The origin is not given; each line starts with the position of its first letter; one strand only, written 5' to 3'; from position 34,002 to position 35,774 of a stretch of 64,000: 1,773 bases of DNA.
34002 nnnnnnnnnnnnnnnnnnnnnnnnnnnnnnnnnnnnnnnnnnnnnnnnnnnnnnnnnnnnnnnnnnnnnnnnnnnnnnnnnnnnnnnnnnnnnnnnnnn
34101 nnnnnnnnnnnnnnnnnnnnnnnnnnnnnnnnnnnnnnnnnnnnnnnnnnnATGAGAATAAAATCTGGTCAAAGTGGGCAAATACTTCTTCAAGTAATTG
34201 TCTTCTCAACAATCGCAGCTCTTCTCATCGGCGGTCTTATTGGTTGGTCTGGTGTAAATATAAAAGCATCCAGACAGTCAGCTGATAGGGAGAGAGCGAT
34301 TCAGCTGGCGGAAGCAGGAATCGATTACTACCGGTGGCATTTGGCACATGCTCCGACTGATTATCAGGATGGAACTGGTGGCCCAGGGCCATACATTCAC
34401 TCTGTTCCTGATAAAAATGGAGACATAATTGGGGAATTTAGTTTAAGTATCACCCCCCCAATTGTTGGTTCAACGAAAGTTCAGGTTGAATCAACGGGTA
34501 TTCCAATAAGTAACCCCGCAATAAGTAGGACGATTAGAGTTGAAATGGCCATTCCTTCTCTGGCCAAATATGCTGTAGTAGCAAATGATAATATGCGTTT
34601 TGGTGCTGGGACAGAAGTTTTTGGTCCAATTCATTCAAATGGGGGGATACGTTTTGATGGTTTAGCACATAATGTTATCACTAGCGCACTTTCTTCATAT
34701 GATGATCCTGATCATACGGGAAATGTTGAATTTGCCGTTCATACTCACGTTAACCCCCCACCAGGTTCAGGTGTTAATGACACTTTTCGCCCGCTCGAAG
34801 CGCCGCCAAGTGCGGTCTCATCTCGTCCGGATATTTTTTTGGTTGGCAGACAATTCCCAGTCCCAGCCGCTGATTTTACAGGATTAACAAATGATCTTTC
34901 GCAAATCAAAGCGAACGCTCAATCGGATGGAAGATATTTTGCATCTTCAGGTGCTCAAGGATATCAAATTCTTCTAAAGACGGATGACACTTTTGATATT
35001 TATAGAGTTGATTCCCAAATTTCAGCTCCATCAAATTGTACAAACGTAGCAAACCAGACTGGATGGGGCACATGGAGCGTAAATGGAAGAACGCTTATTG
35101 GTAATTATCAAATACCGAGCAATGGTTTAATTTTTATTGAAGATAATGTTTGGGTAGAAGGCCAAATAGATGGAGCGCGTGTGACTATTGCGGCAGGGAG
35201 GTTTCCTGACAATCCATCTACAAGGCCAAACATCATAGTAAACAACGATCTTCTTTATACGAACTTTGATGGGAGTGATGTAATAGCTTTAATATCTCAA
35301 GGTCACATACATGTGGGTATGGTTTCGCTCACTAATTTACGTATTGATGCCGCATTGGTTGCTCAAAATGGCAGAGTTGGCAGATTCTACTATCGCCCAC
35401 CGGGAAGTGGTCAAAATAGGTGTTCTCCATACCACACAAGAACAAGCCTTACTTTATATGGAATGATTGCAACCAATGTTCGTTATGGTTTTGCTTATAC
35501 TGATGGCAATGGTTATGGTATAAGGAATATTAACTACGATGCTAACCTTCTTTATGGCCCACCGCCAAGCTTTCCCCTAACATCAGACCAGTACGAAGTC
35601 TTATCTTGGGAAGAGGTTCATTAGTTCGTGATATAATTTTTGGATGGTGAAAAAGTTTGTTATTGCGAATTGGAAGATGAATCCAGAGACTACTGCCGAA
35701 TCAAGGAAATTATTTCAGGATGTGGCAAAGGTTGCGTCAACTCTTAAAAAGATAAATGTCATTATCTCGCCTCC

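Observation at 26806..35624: Type IV pilus locus with a roughly 612 aa prepilin-like protein and an upstream Cys/Gly/Thr-rich secreted repeat protein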

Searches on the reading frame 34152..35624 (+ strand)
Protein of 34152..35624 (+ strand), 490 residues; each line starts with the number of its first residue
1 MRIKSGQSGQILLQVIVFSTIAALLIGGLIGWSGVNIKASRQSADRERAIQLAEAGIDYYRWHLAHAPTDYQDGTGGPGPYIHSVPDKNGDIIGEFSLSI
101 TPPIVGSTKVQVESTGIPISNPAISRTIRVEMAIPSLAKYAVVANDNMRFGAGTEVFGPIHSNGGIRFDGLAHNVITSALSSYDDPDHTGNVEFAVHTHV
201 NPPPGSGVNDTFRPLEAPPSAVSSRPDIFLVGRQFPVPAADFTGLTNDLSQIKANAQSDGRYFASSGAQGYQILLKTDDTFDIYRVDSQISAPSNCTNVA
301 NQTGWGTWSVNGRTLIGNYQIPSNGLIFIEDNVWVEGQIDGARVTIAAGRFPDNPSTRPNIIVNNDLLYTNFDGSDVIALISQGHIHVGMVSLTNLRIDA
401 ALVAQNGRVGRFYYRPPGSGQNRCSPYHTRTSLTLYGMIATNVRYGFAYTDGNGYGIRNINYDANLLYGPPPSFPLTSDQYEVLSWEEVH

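Call 3: search_protein_families(library=pfam, proteins=[window:34152-35624:+], max_evalue=0.1)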
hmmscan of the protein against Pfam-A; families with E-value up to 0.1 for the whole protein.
window:34152-35624:+ (490 aa): 1 family
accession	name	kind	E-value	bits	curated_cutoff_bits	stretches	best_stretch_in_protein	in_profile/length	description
PF01241.23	PSI_PSAK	-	0.003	17.9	23.2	1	344-386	13-56/70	Photosystem I psaG / psaK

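Call 4: search_protein_families(library=ncbifam, proteins=[window:34152-35624:+], max_evalue=0.1)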
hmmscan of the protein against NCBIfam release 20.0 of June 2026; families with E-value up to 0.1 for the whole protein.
window:34152-35624:+ (490 aa): 0 families

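Call 8: search_solved_structures(query=window:34152-35624:+, max_evalue=1)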
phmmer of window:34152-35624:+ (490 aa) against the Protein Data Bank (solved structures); distinct sequences matched with E-value up to 1: 1.
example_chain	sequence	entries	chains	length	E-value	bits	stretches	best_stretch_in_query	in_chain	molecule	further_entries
3dnl_C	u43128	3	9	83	0.86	11.4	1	407-442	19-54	HIV-1 envelope glycoprotein gp120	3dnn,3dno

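Call 28: find_homologous_proteins(query=window:34152-35624:+, max_evalue=0.001)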
Query window:34152-35624:+ (490 aa): 4174 proteins with E <= 0.001 among 8000 candidates; the best 120 are listed.
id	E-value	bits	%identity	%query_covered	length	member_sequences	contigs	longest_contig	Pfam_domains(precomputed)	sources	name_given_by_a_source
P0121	0.0e+0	1110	99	100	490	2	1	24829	-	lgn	-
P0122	5.3e-265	898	78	100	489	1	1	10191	-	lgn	-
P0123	4.6e-263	891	78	99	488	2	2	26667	-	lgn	-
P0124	2.4e-261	886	77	99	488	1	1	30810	-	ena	-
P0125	6.8e-261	884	76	100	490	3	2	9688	-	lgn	-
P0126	2.2e-260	883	77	99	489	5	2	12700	-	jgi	-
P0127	5.6e-260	881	76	100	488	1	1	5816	-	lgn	-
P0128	4.8e-259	878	76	100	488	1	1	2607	-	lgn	-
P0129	8.1e-259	877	76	100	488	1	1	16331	-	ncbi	-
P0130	1.0e-257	874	76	100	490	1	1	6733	-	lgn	-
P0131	1.2e-257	874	76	98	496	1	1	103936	-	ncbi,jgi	jgi:hypothetical protein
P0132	8.5e-255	864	75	100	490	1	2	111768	-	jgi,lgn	-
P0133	2.4e-254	863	76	98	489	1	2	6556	-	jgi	jgi:hypothetical protein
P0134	1.9e-253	860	74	99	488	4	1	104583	-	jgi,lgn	-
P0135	5.0e-253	858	75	100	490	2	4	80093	-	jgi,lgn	-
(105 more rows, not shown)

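Call 31: search_protein_families(library=pfam, proteins=[window:34152-35624:+], max_evalue=10)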
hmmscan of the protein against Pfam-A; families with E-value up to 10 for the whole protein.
window:34152-35624:+ (490 aa): 1 family
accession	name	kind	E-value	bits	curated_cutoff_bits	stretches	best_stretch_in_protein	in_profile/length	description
PF01241.23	PSI_PSAK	-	0.003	17.9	23.2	1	344-386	13-56/70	Photosystem I psaG / psaK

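Call 32: search_solved_structures(query=A2, max_evalue=10)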
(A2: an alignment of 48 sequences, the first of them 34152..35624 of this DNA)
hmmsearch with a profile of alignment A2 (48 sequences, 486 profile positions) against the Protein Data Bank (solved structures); distinct sequences matched with E-value up to 10: 1.
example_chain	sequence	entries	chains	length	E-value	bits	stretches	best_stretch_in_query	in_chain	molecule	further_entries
8jdh_A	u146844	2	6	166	2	10.1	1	335-408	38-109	AcrIF25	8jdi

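Call 37: predict_structure(alignment_id=A2)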
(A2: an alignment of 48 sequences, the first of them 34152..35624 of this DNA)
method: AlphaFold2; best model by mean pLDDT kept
length: 490 residues; sequences in the alignment: 48
mean_pLDDT: 67.7   pTM: 0.58
mean pLDDT of the five models: 67.7, 64.6, 64.4, 62.6, 55.0
residues with pLDDT >= 90: 81; 70-90: 183; 50-70: 95; < 50: 131
segments of 3 or more residues with pLDDT < 50: 1-4, 137-241, 448-452, 464-470, 472-477
pLDDT, mean of each block of 10 residues (from residue 1): 50 77 81 77 82 88 80 67 83 90 71 91 86 53 35 29 31 31 40 34 39 41 41 33 70 88 94 95 94 62 63 95 90 94 89 85 89 77 84 83 73 55 62 69 48 59 49 50 70
secondary structure, 60 per line:
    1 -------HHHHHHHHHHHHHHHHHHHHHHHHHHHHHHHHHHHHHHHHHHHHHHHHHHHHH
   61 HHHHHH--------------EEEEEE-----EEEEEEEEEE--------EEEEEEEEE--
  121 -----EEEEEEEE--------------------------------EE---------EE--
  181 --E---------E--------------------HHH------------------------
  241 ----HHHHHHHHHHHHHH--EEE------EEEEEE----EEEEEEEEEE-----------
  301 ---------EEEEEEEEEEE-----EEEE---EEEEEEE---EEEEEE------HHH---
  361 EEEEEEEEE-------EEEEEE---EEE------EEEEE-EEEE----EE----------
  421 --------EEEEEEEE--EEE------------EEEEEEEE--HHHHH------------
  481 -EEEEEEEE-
elements in order: H8-66 E81-86 E92-101 E110-118 E126-133 H245-258 E261-263 E270-275 E280-289 E310-320 E326-329 E333-339 E343-348 E361-369 E377-382 E386-388 E395-399 E401-404 E429-436 E439-441 E454-461 H464-468 E482-489

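Call 80: search_protein_representatives(alignment_id=A2)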
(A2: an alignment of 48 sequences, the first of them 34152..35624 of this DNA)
Query: 48 sequences, 486 profile positions. Proteins with E-value up to 0.001 (for the whole library): 1348; up to 1e-10: 698; up to 1e-30: 355. The best 150 are listed.
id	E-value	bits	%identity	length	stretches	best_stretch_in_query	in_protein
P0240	2.4e-260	880.6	-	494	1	4-486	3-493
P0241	6.3e-192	654.9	-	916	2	78-486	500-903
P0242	1.6e-186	637.1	-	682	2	212-486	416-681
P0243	1.2e-177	607.8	-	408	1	84-485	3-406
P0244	1.5e-174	597.6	-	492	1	4-485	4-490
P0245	6.1e-174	595.6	-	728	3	6-307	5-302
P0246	1.0e-173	594.9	-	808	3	3-259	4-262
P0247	5.4e-171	585.9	-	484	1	7-485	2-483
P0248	1.5e-170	584.4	-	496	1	4-485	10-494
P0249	7.5e-169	578.8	-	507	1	4-485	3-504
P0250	4.3e-168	576.3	-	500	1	6-485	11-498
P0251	5.5e-167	572.7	-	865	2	102-486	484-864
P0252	2.2e-165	567.4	-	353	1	133-486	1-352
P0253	1.8e-162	557.8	-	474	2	227-485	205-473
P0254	1.5e-161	554.7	-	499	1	6-485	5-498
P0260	8.6e-154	529.2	-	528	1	3-485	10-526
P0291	2.2e-110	386.0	-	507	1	3-485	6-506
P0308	3.2e-100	352.5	-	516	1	3-485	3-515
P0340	1.6e-85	304.0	-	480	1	4-484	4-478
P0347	3.8e-84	299.5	-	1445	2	6-182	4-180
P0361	2.3e-78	280.4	-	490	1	6-485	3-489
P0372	1.3e-75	271.3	-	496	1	3-485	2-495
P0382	3.8e-74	266.5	-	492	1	3-485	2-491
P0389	3.8e-73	263.2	-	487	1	3-485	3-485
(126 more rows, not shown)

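Call 81: list_cluster_members(proteins=[P0389, P0382, P0372, P0361, P0347, P0340, P0308, P0291, P0241, P0260])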
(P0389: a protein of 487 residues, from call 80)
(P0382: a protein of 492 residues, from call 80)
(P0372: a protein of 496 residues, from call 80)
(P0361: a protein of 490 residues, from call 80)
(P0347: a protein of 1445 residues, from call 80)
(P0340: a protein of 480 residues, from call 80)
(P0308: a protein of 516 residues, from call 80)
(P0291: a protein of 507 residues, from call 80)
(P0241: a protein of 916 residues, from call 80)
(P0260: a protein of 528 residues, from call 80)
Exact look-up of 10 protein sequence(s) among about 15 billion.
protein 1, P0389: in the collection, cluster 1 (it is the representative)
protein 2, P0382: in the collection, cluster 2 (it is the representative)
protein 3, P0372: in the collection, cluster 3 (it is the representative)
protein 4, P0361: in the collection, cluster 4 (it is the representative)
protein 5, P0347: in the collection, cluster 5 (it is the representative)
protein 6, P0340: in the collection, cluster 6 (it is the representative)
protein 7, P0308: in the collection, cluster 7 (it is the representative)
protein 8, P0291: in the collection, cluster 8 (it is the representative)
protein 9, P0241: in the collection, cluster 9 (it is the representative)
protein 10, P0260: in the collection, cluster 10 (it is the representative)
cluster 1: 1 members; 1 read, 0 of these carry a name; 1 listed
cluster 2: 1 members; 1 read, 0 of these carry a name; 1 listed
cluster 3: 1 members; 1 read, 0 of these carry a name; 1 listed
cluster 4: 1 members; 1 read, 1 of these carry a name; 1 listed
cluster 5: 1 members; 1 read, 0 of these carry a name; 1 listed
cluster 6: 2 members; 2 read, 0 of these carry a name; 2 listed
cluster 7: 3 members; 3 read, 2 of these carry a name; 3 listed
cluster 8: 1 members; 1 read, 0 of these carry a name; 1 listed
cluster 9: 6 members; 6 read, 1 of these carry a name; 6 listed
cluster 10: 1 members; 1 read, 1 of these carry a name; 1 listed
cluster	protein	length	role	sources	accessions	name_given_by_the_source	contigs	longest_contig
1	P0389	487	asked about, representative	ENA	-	-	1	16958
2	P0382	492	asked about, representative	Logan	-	-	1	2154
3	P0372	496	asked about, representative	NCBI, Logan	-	-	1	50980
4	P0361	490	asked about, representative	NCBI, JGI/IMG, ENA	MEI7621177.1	MAG: PilX N-terminal domain-containing pilus assembly protein [Candidatus ...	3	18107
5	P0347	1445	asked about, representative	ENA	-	-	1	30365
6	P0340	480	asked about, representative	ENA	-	-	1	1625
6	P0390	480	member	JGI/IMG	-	-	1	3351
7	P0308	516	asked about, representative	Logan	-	-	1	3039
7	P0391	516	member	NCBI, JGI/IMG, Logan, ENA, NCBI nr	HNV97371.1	MAG TPA: hypothetical protein PKL13_03655 [bacterium] | hypothetical protein [bacterium]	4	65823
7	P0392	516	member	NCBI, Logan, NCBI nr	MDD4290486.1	MAG: hypothetical protein PHH83_04460 [Patescibacteria group bacterium] | hypothetical protein [Patescibacteria group bacterium]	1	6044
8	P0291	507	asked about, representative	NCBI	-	-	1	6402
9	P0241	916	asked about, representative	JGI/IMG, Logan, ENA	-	-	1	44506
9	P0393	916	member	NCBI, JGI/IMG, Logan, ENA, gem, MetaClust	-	\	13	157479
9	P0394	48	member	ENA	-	-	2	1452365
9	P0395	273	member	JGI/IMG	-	-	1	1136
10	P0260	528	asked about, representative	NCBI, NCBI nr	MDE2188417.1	MAG: hypothetical protein KGJ35_01665 [Patescibacteria group bacterium] | hypothetical protein [Patescibacteria group bacterium]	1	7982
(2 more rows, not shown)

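Call 82: search_protein_families(library=pfam, proteins=[P0361, P0372, P0389, P0308, P0260, P0291, P0340], max_evalue=0.1)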
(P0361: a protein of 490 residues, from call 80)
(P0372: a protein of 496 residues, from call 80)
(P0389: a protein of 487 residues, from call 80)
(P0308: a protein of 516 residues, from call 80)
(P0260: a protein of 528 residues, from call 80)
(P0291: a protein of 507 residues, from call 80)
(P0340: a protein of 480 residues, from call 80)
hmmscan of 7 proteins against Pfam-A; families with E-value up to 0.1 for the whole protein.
P0361 (490 aa): 2 families
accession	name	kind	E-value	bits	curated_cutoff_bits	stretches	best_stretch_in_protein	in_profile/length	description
PF14341.11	PilX_N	-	1.8e-06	28.3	25.5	1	6-56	1-51/51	PilX N-terminal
PF09682.15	Phage_holin_6_1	-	0.079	13.8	24.9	0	15-59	8-52/101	Bacteriophage holin of superfamily 6 (Holin_LLH)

P0372 (496 aa): 0 families

P0389 (487 aa): 0 families

P0308 (516 aa): 0 families

P0260 (528 aa): 0 families

P0291 (507 aa): 0 families

P0340 (480 aa): 0 families

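Call 83: search_protein_families(library=ncbifam, alignment_id=A2, max_evalue=1)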
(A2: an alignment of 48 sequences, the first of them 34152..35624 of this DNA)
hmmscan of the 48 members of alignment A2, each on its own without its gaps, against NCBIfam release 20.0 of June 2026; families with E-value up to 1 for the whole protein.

A. member 1, window:34152-35624:+ (490 aa): 0 families

B. families by the number of members that match (of 48 scanned): 6 families
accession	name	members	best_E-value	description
NF037980.1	T2SS_GspK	5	0.0016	type II secretion system minor pseudopilin GspK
NF001530.0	PRK00364.1-6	2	0.077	co-chaperone GroES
NF010265.0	PRK13711.1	2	0.084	P-type conjugative transfer protein TrbJ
NF041902.1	pecacetest_PaeX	1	0.018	pectin acetylesterase PaeX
NF008142.0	PRK10893.1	1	0.059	LPS export ABC transporter periplasmic protein LptC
NF051896.1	tapirin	1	0.075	cellulose-binding protein tapirin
